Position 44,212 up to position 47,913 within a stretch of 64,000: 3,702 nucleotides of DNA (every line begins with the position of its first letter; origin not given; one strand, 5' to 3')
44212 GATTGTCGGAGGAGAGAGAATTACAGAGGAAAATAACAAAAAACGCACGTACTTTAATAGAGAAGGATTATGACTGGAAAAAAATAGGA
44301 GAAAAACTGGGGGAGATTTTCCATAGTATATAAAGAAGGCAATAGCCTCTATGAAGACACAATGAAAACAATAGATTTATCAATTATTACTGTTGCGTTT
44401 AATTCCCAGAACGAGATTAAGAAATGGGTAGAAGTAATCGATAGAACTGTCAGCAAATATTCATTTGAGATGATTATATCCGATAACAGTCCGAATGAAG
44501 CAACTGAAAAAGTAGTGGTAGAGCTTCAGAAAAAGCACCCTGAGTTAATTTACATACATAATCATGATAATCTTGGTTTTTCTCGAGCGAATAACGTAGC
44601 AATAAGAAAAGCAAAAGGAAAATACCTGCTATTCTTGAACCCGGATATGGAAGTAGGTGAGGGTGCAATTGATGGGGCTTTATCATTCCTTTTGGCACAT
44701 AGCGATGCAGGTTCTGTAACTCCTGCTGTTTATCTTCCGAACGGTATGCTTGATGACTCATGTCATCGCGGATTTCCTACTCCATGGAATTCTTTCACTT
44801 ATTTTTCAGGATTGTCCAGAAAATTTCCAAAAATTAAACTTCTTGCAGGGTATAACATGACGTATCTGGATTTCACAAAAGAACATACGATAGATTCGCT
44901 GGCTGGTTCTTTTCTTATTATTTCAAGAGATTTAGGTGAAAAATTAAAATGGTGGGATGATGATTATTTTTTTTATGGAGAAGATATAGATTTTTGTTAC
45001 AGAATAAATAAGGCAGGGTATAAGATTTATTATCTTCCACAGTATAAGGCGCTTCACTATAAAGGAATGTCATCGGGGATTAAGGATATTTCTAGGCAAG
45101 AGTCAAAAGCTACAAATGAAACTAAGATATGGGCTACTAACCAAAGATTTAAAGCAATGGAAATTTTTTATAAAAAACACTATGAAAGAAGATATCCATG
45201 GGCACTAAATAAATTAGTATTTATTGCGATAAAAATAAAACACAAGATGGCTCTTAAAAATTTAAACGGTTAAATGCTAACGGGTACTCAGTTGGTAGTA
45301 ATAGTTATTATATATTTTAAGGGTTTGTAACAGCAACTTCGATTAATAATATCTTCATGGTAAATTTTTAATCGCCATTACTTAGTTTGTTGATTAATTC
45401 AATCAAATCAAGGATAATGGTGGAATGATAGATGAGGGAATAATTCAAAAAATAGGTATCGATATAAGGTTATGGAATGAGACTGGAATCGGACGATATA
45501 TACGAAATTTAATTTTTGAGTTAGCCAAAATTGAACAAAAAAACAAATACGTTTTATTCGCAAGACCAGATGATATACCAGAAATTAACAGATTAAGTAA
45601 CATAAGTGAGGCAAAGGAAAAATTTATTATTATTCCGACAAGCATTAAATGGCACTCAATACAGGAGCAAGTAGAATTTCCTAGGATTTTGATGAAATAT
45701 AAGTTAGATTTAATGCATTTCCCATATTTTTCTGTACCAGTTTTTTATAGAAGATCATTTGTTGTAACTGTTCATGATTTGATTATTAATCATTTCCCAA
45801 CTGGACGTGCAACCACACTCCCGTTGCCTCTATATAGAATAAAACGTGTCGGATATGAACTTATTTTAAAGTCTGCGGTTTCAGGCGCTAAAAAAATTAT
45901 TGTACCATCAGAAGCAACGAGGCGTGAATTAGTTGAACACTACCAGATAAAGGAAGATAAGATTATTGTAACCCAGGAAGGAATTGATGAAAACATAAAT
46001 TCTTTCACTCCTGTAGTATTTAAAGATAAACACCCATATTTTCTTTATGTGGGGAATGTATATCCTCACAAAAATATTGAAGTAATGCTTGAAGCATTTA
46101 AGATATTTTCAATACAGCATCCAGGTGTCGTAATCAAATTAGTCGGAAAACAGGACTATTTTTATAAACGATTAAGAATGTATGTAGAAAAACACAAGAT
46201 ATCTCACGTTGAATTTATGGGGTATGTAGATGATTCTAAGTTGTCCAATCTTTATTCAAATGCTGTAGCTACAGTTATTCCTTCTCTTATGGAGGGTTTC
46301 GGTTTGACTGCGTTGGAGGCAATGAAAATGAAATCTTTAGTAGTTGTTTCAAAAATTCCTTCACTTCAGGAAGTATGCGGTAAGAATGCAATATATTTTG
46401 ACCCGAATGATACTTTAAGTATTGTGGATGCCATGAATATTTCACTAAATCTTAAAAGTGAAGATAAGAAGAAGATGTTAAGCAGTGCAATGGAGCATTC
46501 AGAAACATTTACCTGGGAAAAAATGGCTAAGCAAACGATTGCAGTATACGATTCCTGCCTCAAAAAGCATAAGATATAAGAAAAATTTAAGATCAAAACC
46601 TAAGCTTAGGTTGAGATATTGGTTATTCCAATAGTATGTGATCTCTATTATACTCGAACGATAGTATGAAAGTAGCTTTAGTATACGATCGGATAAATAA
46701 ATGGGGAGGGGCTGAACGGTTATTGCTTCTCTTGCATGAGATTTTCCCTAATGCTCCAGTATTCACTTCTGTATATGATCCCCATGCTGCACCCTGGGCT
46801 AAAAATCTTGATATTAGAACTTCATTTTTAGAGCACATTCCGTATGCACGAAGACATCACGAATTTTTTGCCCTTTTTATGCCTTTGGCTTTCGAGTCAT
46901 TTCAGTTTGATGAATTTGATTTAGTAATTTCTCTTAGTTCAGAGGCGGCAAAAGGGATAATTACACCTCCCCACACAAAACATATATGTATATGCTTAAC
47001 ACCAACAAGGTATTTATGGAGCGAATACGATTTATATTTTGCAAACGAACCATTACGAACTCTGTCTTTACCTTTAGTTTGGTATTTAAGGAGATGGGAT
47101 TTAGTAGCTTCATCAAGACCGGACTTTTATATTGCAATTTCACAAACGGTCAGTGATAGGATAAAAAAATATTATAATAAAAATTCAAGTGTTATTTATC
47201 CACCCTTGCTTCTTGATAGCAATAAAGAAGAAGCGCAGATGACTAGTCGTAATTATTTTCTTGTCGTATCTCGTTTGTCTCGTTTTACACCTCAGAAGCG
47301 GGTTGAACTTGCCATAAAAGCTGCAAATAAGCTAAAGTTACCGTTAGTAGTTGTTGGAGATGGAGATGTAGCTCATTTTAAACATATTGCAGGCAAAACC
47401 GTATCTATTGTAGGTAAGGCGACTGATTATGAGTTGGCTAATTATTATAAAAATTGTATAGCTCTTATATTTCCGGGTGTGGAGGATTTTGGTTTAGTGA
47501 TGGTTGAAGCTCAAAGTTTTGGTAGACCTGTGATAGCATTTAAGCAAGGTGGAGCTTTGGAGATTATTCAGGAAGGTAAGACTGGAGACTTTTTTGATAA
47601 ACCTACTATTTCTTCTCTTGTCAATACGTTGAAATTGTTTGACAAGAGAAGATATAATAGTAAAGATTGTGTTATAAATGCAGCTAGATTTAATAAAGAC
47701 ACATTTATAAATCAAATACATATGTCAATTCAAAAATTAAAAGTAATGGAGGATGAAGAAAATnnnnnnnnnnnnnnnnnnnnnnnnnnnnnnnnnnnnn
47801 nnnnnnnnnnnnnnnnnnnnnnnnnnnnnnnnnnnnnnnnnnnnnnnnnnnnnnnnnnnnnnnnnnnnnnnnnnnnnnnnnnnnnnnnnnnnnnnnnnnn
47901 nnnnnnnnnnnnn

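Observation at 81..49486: A ~49-kb co-directional glycan-assembly super-locus of about 46 genes with no precedent-style operon boundaries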

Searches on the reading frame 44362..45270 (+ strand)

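Call 8: search_protein_families(library=pfam, proteins=[window:44362-45270:+], max_evalue=0.01)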
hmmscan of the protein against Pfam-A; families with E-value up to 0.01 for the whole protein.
window:44362-45270:+ (303 aa): 5 families
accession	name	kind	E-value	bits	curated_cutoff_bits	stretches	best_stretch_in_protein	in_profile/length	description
PF00535.33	Glycos_transf_2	-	9.7e-19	68.4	23.3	1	7-167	1-158/168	Glycosyl transferase family 2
PF13632.12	Glyco_trans_2_3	-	2.1e-08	34.7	27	1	180-268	72-163/198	Glycosyl transferase family group 2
PF13641.12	Glyco_tranf_2_3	-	3e-08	34.4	27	1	7-236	4-215/230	Glycosyltransferase like family 2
PF13712.12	Glyco_tranf_2_5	-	4.2e-05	23.8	27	1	173-231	131-186/210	Glycosyltransferase like family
PF10111.15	Glyco_tranf_2_2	-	0.0004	20.4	27.3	1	18-96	10-92/276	Glycosyltransferase like family 2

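Call 32: search_protein_families(library=ncbifam, proteins=[window:44362-45270:+], max_evalue=0.001)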
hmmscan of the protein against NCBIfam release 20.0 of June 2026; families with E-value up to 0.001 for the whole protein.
window:44362-45270:+ (303 aa): 15 families
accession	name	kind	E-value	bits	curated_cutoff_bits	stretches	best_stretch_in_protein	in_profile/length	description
NF038299.1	EPS_HpsN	equivalog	6.2e-14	51.7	425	1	7-247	4-235/317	hormogonium polysaccharide biosynthesis glycosyltransferase HpsN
NF041875.1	EPS_EpsD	equivalog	3.5e-13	49.6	370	1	6-110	1-104/325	exopolysaccharide biosynthesis glycosyltransferase EpsD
NF047683.1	TeichurnBiosyTuaG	equivalog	1.4e-12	47.8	400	1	5-121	7-122/252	teichuronic acid biosynthesis protein TuaG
NF038302.1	EPS_HpsE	equivalog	7.2e-12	44.9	300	1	4-120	1-121/307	hormogonium polysaccharide biosynthesis glycosyltransferase HpsE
TIGR03937.1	PgaC_IcaA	equivalog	7.4e-12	44.9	422.3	1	6-120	47-160/407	poly-beta-1,6-N-acetyl-D-glucosamine synthase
NF050050.1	ProtGlycPglI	equivalog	4.2e-11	42.8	500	1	6-117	4-111/306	GalNAc(5)-diNAcBac-PP-undecaprenol beta-1,3-glucosyltransferase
NF007482.0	PRK10073.1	equivalog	3.1e-09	36.3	423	1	3-98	5-98/334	glycosyltransferase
TIGR03111.1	glyc2_xrt_Gpos1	hypoth_equivalog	1.2e-07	31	363.95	1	6-107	51-153/439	TIGR03111 family XrtG-associated glycosyltransferase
TIGR03965.1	mycofact_glyco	equivalog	1.5e-07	30.7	280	0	185-232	234-280/467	mycofactocin biosynthesis glycosyltransferase MftF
TIGR04009.1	wcaE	equivalog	5.5e-07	29.1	369.2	1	6-94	3-91/248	colanic acid biosynthesis glycosyltransferase WcaE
TIGR01556.1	rhamnosyltran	subfamily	1.3e-06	27.8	200.55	0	176-237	144-205/281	rhamnosyltransferase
TIGR04283.1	glyco_like_mftF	equivalog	4.8e-06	26.3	182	1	6-105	1-92/221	TIGR04283 family arsenosugar biosynthesis glycosyltransferase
NF007453.0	PRK10018.1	equivalog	9.8e-06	25.4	382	1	7-116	9-113/280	colanic acid biosynthesis glycosyltransferase WcaA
NF053739.1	GlytfEpsEBac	equivalog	3.3e-05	23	450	1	6-90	3-87/265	glycosyltransferase EpsE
TIGR04017.1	WcaA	equivalog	5.7e-05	22.9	495.75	1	7-116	8-112/279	colanic acid biosynthesis glycosyltransferase WcaA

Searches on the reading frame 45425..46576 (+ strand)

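Call 8: search_protein_families(library=pfam, proteins=[window:45425-46576:+], max_evalue=0.01)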
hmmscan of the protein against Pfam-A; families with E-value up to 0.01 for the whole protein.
window:45425-46576:+ (384 aa): 7 families
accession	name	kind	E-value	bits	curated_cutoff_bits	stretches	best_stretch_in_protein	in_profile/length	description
PF00534.26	Glycos_transf_1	-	2e-28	99.5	26.4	1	198-349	10-163/172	Glycosyl transferases group 1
PF13692.12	Glyco_trans_1_4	-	8.4e-24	84.9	27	1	204-338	2-137/142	Glycosyl transferases group 1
PF13439.12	Glyco_transf_4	-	1.9e-14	54.5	28.5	1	21-189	3-168/170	Glycosyltransferase Family 4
PF20706.3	GT4-conflict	-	8.8e-07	28.7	26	1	177-310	171-312/385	Family 4 Glycosyltransferase in conflict systems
PF13579.12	Glyco_trans_4_4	-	0.0012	19.7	29.7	1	89-182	67-154/158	Glycosyl transferase 4-like domain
PF00982.27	Glyco_transf_20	-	0.0013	17.9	32.5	1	262-364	353-460/473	Glycosyltransferase family 20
PF08323.17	Glyco_transf_5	-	0.0015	18.7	22.7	0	225-288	163-220/239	Starch synthase catalytic domain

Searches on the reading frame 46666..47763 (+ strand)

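Call 8: search_protein_families(library=pfam, proteins=[window:46666-47763:+], max_evalue=0.01)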
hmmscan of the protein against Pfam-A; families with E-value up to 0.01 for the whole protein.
window:46666-47763:+ (366 aa): 4 families
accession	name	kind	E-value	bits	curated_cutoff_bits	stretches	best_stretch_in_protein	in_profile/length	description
PF00534.26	Glycos_transf_1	-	3.6e-20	72.6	26.4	1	195-339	15-169/172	Glycosyl transferases group 1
PF13692.12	Glyco_trans_1_4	-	4.9e-17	63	27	1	197-311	3-125/142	Glycosyl transferases group 1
PF13439.12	Glyco_transf_4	-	0.0018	18.8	28.5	0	83-180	72-165/170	Glycosyltransferase Family 4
PF20706.3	GT4-conflict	-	0.0092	15.4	26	0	256-304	274-323/385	Family 4 Glycosyltransferase in conflict systems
